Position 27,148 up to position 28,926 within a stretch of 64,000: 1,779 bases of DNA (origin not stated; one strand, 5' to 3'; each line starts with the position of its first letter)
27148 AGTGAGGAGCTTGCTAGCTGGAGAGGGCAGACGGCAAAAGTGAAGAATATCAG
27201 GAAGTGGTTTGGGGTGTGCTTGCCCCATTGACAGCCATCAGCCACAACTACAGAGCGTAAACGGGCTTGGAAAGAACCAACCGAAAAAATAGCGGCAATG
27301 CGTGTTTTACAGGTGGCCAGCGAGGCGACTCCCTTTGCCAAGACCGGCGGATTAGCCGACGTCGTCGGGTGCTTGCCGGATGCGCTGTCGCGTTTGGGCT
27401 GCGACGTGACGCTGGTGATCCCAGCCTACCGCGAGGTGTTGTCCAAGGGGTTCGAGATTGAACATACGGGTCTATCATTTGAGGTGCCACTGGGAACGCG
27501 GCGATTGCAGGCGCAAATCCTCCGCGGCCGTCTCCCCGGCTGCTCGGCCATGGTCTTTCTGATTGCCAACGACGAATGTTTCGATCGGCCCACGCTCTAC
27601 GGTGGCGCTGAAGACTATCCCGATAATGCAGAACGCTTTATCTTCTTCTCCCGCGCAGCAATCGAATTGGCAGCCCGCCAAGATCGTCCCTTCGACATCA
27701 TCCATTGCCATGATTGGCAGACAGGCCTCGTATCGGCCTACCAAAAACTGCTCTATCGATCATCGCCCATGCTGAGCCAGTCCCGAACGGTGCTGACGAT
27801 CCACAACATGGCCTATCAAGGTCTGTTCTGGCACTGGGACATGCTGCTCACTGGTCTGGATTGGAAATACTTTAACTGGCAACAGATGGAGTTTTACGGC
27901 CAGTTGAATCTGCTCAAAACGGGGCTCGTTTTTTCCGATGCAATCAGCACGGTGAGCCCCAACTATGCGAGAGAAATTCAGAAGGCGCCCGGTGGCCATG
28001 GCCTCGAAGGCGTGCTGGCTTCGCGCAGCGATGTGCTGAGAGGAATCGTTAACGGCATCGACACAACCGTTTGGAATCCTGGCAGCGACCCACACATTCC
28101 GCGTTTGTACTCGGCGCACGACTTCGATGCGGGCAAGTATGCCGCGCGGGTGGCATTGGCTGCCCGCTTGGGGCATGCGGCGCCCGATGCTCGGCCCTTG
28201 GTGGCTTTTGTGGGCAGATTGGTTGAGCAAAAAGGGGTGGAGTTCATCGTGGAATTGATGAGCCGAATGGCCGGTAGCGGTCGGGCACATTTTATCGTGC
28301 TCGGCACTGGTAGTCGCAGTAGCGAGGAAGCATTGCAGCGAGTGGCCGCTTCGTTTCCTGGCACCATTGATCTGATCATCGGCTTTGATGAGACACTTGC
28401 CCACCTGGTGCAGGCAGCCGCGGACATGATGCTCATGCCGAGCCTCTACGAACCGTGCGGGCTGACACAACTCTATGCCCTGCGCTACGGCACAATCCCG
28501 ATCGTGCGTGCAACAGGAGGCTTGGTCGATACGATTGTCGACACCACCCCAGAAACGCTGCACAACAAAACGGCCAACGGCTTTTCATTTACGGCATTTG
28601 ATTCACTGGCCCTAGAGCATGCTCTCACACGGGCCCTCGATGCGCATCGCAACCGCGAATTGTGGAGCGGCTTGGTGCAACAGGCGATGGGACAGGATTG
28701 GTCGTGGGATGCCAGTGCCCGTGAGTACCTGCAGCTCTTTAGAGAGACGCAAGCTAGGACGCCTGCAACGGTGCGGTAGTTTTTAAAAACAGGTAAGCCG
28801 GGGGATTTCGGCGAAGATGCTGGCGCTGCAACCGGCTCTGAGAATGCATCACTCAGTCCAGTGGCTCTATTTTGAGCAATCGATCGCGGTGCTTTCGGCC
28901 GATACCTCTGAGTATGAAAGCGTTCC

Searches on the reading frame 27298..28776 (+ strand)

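Call 61: search_protein_families(library=pfam, proteins=[window:27298-28776:+], max_evalue=0.00001)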
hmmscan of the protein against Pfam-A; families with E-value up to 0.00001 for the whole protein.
window:27298-28776:+ (493 aa): 6 families
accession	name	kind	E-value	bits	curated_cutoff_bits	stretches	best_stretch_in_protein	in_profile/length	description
PF08323.17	Glyco_transf_5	-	5.5e-79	265.7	22.7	1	2-241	1-238/239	Starch synthase catalytic domain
PF00534.26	Glycos_transf_1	-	1.2e-14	54.7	26.4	1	293-452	9-161/172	Glycosyl transferases group 1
PF13692.12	Glyco_trans_1_4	-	2e-12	48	27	1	300-447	2-140/142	Glycosyl transferases group 1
PF13439.12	Glyco_transf_4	-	1.7e-08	35.1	28.5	0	112-229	55-150/170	Glycosyltransferase Family 4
PF20706.3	GT4-conflict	-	2.4e-08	33.8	26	1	296-476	194-384/385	Family 4 Glycosyltransferase in conflict systems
PF13579.12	Glyco_trans_4_4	-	6.4e-07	30.3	29.7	1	17-228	1-143/158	Glycosyl transferase 4-like domain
